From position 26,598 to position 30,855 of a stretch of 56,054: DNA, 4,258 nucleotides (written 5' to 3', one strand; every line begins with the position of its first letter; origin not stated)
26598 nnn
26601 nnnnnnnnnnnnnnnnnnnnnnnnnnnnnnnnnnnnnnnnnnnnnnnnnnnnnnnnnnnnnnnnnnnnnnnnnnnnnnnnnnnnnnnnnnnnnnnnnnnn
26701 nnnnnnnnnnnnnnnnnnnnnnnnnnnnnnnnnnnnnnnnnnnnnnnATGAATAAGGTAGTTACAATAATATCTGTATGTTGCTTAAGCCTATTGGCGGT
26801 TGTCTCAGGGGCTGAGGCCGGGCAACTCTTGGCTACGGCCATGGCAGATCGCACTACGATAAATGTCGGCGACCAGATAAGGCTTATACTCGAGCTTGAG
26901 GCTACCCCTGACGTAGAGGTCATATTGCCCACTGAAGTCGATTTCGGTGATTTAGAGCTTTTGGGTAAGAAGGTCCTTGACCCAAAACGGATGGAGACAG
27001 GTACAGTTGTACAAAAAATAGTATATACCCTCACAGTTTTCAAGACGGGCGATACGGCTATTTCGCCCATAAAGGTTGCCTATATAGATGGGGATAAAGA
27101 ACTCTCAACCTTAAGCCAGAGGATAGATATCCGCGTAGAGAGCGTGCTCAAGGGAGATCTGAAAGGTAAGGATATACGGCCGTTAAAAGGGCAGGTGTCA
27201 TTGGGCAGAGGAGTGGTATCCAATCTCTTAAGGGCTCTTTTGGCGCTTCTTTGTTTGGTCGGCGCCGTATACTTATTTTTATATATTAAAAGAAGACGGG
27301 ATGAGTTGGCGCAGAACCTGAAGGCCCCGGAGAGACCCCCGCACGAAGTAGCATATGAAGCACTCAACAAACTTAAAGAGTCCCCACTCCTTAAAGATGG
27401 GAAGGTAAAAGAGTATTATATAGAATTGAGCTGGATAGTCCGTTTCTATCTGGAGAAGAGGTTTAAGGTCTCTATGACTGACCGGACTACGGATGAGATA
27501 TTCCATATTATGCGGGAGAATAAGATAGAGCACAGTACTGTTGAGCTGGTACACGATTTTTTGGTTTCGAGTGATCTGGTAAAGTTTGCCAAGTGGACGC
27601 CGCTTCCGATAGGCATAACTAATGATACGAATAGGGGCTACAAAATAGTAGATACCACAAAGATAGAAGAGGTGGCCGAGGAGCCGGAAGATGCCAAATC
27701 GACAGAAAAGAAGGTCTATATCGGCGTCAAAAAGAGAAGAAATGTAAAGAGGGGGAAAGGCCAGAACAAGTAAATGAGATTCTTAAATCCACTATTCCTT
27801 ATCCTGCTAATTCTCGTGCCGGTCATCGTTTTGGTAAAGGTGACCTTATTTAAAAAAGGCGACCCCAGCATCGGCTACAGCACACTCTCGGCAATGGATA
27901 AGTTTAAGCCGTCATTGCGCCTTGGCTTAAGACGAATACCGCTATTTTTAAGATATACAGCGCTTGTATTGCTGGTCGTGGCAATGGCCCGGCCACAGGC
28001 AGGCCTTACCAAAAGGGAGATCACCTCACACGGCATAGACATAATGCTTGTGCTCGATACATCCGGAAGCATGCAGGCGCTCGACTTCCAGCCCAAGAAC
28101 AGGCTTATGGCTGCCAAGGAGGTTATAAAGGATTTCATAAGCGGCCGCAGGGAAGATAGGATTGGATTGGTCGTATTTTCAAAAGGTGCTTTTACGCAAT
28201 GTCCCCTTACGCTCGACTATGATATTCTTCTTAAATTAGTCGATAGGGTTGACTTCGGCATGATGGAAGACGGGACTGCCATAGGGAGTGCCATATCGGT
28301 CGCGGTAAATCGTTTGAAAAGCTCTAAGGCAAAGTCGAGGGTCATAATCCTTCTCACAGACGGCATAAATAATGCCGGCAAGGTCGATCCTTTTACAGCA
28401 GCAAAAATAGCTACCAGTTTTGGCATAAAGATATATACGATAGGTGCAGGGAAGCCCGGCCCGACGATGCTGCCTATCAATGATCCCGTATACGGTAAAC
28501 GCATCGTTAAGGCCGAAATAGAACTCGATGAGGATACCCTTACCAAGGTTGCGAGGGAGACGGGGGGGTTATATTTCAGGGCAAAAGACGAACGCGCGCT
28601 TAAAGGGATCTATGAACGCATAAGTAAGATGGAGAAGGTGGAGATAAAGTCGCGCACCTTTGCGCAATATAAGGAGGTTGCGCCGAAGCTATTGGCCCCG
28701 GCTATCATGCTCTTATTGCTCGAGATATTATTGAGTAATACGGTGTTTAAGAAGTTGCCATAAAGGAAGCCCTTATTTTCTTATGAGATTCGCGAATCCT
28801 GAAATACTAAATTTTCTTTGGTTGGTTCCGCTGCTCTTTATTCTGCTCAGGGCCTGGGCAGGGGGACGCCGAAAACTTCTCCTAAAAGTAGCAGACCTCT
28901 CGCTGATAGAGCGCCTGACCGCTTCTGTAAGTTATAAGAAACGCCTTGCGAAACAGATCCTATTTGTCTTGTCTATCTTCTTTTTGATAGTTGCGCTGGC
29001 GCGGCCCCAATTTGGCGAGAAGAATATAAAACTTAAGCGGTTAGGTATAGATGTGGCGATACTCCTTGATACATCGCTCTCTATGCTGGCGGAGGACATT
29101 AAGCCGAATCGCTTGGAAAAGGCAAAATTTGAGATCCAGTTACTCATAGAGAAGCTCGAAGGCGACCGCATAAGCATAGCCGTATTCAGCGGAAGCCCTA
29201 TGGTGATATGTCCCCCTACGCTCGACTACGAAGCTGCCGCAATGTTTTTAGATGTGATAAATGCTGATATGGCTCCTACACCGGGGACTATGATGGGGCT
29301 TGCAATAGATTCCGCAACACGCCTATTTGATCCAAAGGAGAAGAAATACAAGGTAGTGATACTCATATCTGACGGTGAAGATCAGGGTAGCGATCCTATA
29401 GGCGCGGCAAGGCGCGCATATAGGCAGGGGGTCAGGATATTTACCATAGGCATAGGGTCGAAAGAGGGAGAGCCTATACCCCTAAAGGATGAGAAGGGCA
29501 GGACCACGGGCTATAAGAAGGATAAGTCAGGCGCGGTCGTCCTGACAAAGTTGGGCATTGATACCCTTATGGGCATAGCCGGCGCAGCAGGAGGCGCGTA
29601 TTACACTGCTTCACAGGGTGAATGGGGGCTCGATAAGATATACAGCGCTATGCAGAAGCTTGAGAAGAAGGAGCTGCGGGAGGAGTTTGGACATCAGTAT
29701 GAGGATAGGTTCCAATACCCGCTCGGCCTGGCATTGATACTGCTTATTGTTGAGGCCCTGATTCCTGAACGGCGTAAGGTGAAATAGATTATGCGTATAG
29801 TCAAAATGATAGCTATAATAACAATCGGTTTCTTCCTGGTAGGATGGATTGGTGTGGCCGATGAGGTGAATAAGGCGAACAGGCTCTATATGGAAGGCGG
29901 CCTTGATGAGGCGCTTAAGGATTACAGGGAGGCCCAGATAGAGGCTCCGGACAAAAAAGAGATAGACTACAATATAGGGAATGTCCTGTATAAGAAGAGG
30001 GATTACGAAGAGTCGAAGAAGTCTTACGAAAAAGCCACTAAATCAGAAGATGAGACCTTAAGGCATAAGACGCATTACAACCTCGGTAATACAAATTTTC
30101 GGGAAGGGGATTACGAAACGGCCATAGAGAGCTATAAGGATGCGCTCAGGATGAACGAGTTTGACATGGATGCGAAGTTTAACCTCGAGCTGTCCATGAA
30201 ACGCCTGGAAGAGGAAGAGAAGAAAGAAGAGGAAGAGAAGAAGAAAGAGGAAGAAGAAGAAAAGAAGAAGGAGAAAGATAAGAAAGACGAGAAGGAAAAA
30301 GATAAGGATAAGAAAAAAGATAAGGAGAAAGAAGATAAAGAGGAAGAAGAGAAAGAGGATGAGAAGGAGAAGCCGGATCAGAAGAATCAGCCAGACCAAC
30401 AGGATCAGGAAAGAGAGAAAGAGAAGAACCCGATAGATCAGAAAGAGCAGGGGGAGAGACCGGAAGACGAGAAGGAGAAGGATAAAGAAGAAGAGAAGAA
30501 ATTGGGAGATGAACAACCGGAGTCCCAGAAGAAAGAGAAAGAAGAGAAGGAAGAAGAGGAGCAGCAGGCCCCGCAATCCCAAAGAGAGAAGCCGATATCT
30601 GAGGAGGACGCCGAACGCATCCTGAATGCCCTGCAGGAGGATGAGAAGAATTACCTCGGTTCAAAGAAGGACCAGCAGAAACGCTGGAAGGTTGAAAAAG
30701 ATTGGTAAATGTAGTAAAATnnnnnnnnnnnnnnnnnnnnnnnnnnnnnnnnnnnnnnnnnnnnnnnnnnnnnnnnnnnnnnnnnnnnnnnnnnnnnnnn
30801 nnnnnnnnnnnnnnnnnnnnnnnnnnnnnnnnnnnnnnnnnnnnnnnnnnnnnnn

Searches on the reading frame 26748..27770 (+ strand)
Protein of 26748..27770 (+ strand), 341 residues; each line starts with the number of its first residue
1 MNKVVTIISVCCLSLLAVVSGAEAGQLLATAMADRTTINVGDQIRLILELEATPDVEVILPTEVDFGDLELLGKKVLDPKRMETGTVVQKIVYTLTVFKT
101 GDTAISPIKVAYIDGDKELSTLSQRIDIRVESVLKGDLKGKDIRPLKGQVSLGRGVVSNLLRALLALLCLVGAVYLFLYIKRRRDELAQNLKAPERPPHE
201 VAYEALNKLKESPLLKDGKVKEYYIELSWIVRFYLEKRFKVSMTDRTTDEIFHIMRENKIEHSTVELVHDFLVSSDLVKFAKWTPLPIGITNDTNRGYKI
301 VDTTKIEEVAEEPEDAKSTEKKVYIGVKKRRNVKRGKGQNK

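Call 22: search_protein_families(library=pfam, proteins=[window:26748-27770:+])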
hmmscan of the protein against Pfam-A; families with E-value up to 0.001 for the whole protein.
window:26748-27770:+ (341 aa): 1 family
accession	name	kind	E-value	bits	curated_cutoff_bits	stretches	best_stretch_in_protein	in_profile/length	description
PF13584.12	BatD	-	0.00015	22.8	24.1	1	33-127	3-91/92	BatD DUF11 like domain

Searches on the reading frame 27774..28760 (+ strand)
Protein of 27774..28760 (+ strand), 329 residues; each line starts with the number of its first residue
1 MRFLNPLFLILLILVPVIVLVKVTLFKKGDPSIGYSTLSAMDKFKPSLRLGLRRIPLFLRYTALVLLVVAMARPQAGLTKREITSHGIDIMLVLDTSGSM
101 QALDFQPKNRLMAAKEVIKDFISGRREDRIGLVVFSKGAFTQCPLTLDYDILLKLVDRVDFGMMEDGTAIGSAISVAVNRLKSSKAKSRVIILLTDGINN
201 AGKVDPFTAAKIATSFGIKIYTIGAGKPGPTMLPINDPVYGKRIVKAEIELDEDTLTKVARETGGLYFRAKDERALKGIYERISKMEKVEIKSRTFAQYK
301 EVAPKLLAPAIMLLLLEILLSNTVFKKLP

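Call 22: search_protein_families(library=pfam, proteins=[window:27774-28760:+])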
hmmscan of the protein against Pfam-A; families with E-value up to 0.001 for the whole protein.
window:27774-28760:+ (329 aa): 5 families
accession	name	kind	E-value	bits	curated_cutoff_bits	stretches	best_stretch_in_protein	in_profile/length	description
PF00092.34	VWA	-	5e-25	89.1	23.8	1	89-281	1-173/174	von Willebrand factor type A domain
PF13519.12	VWA_2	-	1.2e-20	74.6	27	1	90-197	1-106/107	von Willebrand factor type A domain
PF07584.16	BatA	-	1.6e-08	35.3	25.9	1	1-74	1-77/77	Aerotolerance regulator N-terminal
PF01882.25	DUF58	-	3.4e-06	26.9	23.4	1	71-201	19-148/216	Protein of unknown function DUF58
PF06707.17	DUF1194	-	7.6e-05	22.5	27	1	163-220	90-149/206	Protein of unknown function (DUF1194)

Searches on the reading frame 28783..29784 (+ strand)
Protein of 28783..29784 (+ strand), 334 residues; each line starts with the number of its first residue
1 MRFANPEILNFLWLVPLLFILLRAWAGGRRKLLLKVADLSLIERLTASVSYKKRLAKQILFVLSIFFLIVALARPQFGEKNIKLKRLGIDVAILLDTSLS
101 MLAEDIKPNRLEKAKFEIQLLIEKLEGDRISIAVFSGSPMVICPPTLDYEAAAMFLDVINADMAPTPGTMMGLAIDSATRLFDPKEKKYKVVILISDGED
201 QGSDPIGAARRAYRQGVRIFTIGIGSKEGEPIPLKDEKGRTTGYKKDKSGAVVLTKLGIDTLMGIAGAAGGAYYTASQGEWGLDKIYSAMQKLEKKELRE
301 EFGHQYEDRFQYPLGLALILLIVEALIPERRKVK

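Call 22: search_protein_families(library=pfam, proteins=[window:28783-29784:+])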
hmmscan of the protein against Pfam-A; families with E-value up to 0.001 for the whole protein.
window:28783-29784:+ (334 aa): 4 families
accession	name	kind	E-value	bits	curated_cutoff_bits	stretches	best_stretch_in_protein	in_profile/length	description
PF00092.34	VWA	-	7.5e-18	65.8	23.8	1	90-227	1-142/174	von Willebrand factor type A domain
PF13519.12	VWA_2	-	2.8e-17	63.7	27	1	91-199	1-107/107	von Willebrand factor type A domain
PF07584.16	BatA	-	9.1e-08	32.9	25.9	1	1-75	1-77/77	Aerotolerance regulator N-terminal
PF13768.12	VWA_3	-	0.00029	21.4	27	1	90-227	2-136/155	von Willebrand factor type A domain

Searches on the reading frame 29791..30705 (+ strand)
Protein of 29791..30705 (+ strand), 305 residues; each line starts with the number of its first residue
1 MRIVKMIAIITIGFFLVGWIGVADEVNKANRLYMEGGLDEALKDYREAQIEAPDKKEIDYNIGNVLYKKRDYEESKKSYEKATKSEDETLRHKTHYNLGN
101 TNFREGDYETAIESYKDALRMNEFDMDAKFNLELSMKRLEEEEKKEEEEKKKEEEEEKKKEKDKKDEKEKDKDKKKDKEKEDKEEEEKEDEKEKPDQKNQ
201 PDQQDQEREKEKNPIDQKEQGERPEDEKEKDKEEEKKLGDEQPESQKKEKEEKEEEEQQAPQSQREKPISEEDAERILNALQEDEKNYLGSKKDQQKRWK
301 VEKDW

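Call 22: search_protein_families(library=pfam, proteins=[window:29791-30705:+])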
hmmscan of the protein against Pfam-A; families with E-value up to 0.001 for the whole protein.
window:29791-30705:+ (305 aa): 11 families
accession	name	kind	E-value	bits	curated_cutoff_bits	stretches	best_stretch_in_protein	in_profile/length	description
PF00515.34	TPR_1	-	9e-16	57.4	27.8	2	93-123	2-32/34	Tetratricopeptide repeat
PF07719.23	TPR_2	-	3.1e-15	55.4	27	2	93-123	2-32/34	Tetratricopeptide repeat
PF13181.12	TPR_8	-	1.8e-12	46.8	25.7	2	93-123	2-32/34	Tetratricopeptide repeat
PF13432.12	TPR_16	-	1.4e-09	38.6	32.7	0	28-82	3-57/65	Tetratricopeptide repeat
PF13424.12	TPR_12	-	1.2e-08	35.5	30.1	1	59-122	6-75/77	Tetratricopeptide repeat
PF13414.12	TPR_11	-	2.8e-08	33.8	26.8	0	99-131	1-33/42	TPR repeat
PF14559.12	TPR_19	-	1.1e-06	29.4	25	0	33-86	2-55/68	Tetratricopeptide repeat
PF13374.12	TPR_10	-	2.4e-06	27.8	27.5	0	97-122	7-32/42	Tetratricopeptide repeat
PF13176.12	TPR_7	-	3.2e-05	24.1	27.9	0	95-123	2-32/36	Tetratricopeptide repeat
PF24575.1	TPR_Slam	-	7.2e-05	23.6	35.2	0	29-77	54-102/104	Surface lipoprotein assembly modifier, N-terminal TPR repeats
PF13174.12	TPR_6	-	0.00016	22.6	26.3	0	96-118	4-26/33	Tetratricopeptide repeat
